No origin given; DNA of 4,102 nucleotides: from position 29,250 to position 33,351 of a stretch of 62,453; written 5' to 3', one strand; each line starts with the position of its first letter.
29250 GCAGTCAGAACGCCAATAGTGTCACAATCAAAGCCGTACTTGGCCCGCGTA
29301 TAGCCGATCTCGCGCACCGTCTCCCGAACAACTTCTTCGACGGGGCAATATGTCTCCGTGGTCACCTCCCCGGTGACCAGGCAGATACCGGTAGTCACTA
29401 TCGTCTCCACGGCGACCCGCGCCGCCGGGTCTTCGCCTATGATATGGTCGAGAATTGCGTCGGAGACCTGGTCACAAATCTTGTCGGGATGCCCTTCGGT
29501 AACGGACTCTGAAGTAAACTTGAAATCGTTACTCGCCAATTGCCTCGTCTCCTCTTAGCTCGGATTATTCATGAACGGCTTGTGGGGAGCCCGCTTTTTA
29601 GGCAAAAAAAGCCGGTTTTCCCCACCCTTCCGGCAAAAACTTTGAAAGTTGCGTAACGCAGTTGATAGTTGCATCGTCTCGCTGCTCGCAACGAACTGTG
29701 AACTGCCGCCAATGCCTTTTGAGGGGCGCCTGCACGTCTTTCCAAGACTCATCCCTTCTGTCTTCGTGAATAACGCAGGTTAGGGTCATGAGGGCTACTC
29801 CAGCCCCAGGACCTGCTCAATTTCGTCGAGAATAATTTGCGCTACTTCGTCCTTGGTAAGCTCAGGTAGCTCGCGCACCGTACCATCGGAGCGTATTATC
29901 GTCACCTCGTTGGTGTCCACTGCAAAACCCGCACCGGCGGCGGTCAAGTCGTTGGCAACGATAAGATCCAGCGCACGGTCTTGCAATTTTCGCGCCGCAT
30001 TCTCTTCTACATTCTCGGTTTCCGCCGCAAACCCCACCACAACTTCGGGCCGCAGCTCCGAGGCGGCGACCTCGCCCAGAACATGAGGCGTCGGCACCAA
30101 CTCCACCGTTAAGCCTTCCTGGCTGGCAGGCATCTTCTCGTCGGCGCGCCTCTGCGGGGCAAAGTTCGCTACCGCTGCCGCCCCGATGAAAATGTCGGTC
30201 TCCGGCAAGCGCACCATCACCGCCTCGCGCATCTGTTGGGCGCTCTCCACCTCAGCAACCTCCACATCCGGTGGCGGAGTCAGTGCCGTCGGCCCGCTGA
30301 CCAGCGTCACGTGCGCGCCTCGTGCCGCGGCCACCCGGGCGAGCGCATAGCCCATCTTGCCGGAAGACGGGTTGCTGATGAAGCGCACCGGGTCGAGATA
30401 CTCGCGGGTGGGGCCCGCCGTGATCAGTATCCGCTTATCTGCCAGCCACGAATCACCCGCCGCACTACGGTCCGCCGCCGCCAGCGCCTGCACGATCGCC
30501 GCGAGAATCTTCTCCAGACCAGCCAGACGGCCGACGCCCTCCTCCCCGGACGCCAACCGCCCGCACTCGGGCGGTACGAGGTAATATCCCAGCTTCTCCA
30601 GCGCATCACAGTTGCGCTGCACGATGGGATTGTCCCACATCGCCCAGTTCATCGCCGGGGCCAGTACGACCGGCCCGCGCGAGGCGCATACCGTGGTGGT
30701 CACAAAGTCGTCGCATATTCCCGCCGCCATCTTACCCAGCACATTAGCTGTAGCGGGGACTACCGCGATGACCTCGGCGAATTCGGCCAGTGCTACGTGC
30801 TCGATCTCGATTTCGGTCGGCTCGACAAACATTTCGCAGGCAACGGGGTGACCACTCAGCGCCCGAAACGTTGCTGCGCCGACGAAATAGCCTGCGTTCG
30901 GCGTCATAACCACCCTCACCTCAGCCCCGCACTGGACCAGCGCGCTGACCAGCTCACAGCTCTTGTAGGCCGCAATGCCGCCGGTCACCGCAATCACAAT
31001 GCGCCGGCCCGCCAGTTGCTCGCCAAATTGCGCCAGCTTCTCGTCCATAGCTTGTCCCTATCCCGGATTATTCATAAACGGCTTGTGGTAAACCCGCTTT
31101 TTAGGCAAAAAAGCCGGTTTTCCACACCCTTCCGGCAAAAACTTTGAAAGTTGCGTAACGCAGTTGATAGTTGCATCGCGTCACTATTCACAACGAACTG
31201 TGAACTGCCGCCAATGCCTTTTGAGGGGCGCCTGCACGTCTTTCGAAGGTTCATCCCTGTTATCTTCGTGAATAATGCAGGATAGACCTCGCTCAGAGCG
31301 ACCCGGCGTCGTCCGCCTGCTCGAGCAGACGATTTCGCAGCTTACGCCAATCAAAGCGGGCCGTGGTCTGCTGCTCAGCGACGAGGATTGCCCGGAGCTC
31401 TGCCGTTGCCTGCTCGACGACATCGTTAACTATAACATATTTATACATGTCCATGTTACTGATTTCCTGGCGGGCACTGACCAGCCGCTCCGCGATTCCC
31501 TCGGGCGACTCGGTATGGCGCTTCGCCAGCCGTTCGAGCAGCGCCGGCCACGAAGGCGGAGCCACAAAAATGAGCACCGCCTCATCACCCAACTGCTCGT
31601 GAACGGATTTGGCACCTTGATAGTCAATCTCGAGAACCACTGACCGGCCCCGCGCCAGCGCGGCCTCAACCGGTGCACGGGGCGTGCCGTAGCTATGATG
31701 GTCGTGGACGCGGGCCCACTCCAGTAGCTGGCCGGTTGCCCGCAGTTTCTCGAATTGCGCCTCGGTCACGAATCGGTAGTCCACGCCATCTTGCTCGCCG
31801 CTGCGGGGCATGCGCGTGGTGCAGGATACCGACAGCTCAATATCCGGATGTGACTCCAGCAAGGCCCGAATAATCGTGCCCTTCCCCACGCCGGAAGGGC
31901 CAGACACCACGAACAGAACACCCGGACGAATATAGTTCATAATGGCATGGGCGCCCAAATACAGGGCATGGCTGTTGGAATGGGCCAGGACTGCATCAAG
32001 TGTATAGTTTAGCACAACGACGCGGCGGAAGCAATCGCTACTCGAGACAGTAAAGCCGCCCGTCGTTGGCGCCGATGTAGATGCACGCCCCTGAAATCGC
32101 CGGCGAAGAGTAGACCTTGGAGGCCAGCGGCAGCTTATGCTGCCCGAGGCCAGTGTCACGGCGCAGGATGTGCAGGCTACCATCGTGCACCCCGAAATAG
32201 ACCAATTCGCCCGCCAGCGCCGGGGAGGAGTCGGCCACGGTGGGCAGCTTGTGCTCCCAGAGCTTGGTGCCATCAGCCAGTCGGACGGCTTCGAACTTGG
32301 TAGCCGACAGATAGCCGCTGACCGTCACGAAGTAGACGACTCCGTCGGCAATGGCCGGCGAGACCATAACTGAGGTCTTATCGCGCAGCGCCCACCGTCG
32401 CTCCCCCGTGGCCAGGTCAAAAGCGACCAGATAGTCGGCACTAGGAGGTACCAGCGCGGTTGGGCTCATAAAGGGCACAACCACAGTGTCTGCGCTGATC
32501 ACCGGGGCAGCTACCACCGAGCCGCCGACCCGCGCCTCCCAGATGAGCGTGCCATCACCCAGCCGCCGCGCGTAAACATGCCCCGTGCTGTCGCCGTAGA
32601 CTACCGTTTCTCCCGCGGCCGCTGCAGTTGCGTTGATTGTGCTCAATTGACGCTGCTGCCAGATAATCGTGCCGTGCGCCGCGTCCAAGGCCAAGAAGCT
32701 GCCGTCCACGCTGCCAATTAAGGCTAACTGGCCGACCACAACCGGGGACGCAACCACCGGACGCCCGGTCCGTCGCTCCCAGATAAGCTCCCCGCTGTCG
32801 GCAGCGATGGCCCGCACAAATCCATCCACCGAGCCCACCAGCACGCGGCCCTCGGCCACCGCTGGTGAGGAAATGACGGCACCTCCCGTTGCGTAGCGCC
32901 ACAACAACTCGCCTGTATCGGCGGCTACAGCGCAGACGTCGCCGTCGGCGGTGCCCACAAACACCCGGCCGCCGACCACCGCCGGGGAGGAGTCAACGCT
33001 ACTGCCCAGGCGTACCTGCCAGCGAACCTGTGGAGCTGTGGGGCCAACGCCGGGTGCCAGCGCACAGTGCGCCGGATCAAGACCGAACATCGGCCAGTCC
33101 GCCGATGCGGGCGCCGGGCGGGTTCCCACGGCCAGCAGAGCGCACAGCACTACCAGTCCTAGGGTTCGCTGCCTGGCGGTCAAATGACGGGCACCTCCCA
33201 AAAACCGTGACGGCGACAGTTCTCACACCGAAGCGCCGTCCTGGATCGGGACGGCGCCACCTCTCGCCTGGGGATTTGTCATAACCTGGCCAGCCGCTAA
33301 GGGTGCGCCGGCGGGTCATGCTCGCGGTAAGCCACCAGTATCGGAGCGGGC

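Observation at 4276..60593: Five co-oriented copies of a ~226-bp, TA-flanked, TIR-bounded intergenic element (MITE-like family)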

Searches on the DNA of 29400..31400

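Call 8: search_rna_families(source=window, start=29400, end=31400, threshold=evalue, max_evalue=10)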
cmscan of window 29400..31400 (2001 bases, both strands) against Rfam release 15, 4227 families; matches with E-value up to 10: 1.
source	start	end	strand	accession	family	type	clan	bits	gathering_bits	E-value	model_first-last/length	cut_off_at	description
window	30270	30294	+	RF02226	sX7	Gene; sRNA;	-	16.6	55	3.8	18-42/95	no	Xanthomonas sRNA sX7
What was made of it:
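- On Known RNA family (Rfam 15): The permissive search of 29400-31400 gave only a chance hit at E = 3.8 (call 8).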

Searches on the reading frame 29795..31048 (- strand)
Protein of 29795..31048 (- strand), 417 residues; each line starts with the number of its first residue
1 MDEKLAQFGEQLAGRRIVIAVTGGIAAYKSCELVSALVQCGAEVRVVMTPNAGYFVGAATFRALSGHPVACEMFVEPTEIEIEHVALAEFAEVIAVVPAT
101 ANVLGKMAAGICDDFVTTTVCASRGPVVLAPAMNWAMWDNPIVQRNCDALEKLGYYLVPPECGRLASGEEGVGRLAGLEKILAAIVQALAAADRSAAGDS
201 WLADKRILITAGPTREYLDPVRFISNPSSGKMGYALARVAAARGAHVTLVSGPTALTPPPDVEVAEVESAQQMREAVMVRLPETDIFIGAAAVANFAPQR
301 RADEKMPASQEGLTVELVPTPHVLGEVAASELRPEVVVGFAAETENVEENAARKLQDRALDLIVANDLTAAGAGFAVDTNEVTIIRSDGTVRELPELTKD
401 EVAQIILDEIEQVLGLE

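Call 17: search_protein_families(library=pfam, proteins=[window:29795-31048:-])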
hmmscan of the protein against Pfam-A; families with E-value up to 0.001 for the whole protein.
window:29795-31048:- (417 aa): 2 families
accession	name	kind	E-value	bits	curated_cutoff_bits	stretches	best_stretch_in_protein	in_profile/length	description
PF04127.22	DFP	-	1.5e-69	233.9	22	1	202-385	1-186/186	DNA/pantothenate metabolism flavoprotein C-terminal domain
PF02441.25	Flavoprotein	-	5.9e-29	101.2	22.7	1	16-187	2-160/162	Flavoprotein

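Call 43: find_homologous_proteins(query=window:29795-31048:-, max_evalue=1e-60)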
Query window:29795-31048:- (417 aa): 7937 proteins with E <= 1e-60 among 8000 candidates; the best 120 are listed.
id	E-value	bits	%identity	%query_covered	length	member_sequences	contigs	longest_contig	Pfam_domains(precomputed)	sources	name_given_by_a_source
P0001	9.0e-265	896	100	100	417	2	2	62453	PF04127.23,PF02441.25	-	-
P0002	2.8e-177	608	68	100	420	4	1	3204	PF04127.23,PF02441.25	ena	-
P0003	6.0e-174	597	69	99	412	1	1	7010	PF04127.23,PF02441.25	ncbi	-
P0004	8.8e-174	596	69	99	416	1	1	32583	PF04127.23,PF02441.25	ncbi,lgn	-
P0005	1.9e-172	592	67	99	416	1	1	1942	PF04127.23,PF02441.25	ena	-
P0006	9.0e-172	590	67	100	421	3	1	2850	PF04127.23,PF02441.25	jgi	-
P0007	2.5e-171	588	67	100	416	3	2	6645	PF04127.23,PF02441.25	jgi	-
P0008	3.5e-170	584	67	100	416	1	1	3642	PF04127.23,PF02441.25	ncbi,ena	-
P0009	1.4e-168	579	68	98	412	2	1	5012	PF04127.23,PF02441.25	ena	-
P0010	5.0e-168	577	67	100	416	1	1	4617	PF04127.23,PF02441.25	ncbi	-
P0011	1.4e-167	576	67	100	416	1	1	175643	PF04127.23,PF02441.25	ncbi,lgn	-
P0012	1.5e-167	576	68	97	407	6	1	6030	PF04127.23,PF02441.25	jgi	-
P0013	5.5e-167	574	68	99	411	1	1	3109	PF04127.23,PF02441.25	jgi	-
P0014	5.7e-167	574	68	97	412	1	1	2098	PF04127.23,PF02441.25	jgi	-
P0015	6.7e-165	567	65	100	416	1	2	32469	PF04127.23,PF02441.25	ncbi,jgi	-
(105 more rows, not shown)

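Call 44: find_encoding_contigs(protein=P0001, flank=3000, max_places=4)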
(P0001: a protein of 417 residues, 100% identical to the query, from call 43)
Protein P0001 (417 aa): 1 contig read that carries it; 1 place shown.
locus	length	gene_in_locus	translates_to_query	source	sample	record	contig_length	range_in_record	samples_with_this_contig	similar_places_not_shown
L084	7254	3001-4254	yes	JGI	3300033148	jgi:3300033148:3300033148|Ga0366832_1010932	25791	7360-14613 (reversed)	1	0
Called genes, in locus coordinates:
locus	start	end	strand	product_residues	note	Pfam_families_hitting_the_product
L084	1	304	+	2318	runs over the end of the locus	PF17802:SpaA (faint), PF13620:CarboxypepD_reg, PF13715:CarbopepD_reg_2 (faint), PF17210:SdrD_B (faint), PF22904:NOMO1-like_2nd (weak), PF13620:CarboxypepD_reg (weak)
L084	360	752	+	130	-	-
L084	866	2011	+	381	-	-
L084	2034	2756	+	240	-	PF00625:Guanylate_kin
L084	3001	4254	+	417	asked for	PF02441:Flavoprotein, PF04127:DFP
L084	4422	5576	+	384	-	PF00438:S-AdoMet_synt_N, PF02772:S-AdoMet_synt_M, PF02773:S-AdoMet_synt_C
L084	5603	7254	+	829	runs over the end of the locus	PF17764:PriA_3primeBD, PF00270:DEAD, PF04851:ResIII, PF18319:Zn_ribbon_PriA, PF00271:Helicase_C, PF18074:PriA_C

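Call 45: find_encoding_contigs(protein=P0011, flank=10000, max_places=2)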
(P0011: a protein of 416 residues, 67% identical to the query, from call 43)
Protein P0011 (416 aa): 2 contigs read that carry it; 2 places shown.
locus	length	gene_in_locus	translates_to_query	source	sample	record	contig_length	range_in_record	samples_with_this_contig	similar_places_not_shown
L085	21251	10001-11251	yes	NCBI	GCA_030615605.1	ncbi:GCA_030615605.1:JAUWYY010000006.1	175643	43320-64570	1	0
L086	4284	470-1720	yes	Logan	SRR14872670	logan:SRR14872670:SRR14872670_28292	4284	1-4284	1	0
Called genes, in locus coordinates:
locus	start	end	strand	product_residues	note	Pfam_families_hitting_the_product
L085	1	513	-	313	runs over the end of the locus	-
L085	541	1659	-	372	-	PF01098:FTSW_RODA_SPOVE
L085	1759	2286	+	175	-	PF01035:DNA_binding_1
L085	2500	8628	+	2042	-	PF13620:CarboxypepD_reg, PF17802:SpaA (faint), PF22904:NOMO1-like_2nd (faint), PF13620:CarboxypepD_reg, PF13715:CarbopepD_reg_2 (weak), PF13860:FlgD_ig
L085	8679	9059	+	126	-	-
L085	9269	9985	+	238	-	PF00625:Guanylate_kin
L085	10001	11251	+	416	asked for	PF02441:Flavoprotein, PF04127:DFP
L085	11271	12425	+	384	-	PF00438:S-AdoMet_synt_N, PF02772:S-AdoMet_synt_M, PF02773:S-AdoMet_synt_C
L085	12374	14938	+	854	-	PF17764:PriA_3primeBD, PF00270:DEAD, PF04851:ResIII, PF18319:Zn_ribbon_PriA, PF00271:Helicase_C, PF18074:PriA_C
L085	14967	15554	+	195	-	PF01327:Pep_deformylase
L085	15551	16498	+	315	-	PF00551:Formyl_trans_N, PF02911:Formyl_trans_C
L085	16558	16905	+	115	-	PF07721:TPR_4 (faint), PF13414:TPR_11 (weak), PF13432:TPR_16, PF14559:TPR_19, PF23914:TPR_CcmH_CycH (weak), PF13424:TPR_12 (weak), PF07719:TPR_2 (weak), PF14559:TPR_19 (weak), +10 more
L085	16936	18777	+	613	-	PF00111:Fer2, PF17650:RACo_linker, PF17651:Raco_middle, PF14574:RACo_C_ter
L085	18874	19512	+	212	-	PF02607:B12-binding_2, PF02310:B12-binding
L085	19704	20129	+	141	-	PF00892:EamA (weak)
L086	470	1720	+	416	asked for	PF02441:Flavoprotein, PF04127:DFP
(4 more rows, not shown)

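Call 46: find_encoding_contigs(protein=P0004, flank=10000, max_places=2)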
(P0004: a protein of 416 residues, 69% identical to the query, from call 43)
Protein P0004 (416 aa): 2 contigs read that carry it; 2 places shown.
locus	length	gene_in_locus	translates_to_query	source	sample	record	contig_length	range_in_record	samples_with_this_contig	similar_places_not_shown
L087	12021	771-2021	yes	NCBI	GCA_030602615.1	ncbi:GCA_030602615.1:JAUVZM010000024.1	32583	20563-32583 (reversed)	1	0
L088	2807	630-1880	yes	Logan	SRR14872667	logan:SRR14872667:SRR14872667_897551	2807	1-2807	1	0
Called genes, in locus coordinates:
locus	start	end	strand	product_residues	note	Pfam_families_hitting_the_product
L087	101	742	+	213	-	PF00625:Guanylate_kin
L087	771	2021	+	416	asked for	PF02441:Flavoprotein, PF04127:DFP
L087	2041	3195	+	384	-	PF00438:S-AdoMet_synt_N, PF02772:S-AdoMet_synt_M, PF02773:S-AdoMet_synt_C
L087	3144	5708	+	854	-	PF17764:PriA_3primeBD, PF00270:DEAD, PF04851:ResIII, PF18319:Zn_ribbon_PriA, PF00271:Helicase_C, PF18074:PriA_C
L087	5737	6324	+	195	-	PF01327:Pep_deformylase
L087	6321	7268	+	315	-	PF00551:Formyl_trans_N, PF02911:Formyl_trans_C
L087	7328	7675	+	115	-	PF13414:TPR_11 (weak), PF13432:TPR_16, PF14559:TPR_19 (weak), PF23914:TPR_CcmH_CycH, PF13424:TPR_12, PF07719:TPR_2 (weak), PF13428:TPR_14 (weak), PF14559:TPR_19, +11 more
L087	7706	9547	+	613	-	PF00111:Fer2, PF17650:RACo_linker, PF17651:Raco_middle, PF14574:RACo_C_ter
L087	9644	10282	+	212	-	PF02607:B12-binding_2, PF02310:B12-binding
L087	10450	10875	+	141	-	PF00892:EamA (weak)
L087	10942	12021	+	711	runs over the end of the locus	-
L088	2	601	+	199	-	?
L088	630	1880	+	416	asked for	PF02441:Flavoprotein, PF04127:DFP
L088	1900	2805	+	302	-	?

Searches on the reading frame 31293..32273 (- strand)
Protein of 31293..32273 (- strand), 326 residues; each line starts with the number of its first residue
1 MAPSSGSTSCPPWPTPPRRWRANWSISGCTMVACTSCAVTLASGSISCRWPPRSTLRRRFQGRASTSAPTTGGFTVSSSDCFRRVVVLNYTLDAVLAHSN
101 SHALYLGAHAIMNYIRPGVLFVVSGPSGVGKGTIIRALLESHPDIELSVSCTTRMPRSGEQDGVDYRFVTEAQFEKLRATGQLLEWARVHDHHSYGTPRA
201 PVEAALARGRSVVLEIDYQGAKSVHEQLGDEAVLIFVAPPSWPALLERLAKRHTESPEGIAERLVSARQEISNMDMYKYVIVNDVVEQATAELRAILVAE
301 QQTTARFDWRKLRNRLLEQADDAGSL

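Call 17: search_protein_families(library=pfam, proteins=[window:31293-32273:-])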
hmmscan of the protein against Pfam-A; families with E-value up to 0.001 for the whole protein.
window:31293-32273:- (326 aa): 3 families
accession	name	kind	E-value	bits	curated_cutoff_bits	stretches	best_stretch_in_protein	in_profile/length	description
PF00625.27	Guanylate_kin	-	3.1e-40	138.2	25.2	1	121-299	5-181/182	Guanylate kinase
PF13671.12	AAA_33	-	0.00032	21.5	27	0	120-214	1-75/143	AAA domain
PF13191.12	AAA_16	-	0.00066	20.7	32.6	0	120-145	26-51/167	AAA ATPase domain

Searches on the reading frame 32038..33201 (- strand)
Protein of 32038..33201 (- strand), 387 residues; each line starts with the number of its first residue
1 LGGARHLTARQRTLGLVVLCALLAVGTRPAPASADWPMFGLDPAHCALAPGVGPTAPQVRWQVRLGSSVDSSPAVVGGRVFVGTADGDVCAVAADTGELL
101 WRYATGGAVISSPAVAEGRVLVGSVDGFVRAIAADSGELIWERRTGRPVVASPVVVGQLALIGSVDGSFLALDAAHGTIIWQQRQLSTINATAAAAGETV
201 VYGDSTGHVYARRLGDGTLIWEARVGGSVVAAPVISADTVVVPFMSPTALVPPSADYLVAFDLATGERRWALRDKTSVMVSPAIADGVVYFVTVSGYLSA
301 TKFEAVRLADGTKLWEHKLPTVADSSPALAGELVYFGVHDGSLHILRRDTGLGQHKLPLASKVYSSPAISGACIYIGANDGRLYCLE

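Call 29: search_protein_families(library=pfam, proteins=[window:32038-33201:-])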
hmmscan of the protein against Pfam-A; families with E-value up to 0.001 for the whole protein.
window:32038-33201:- (387 aa): 4 families
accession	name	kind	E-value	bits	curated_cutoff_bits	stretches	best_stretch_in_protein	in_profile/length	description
PF13570.13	Beta-prop_ACSF4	-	5.9e-65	220.3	133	3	58-236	40-223/329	Beta-alanine-activating enzyme, beta-propeller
PF13360.13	PQQ_2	-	2.3e-43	149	27.6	3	58-144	14-100/233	Outer membrane protein assembly factor BamB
PF01011.28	PQQ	-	5.1e-12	45.7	26.7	1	67-106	47-86/595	Glucose/ethanol/alcohol dehydrogenase, beta-propeller domain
PF25293.1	Beta-prop_EMC1_N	-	4.1e-09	36.9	34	0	79-145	33-103/219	EMC1 N-terminal beta-propeller domain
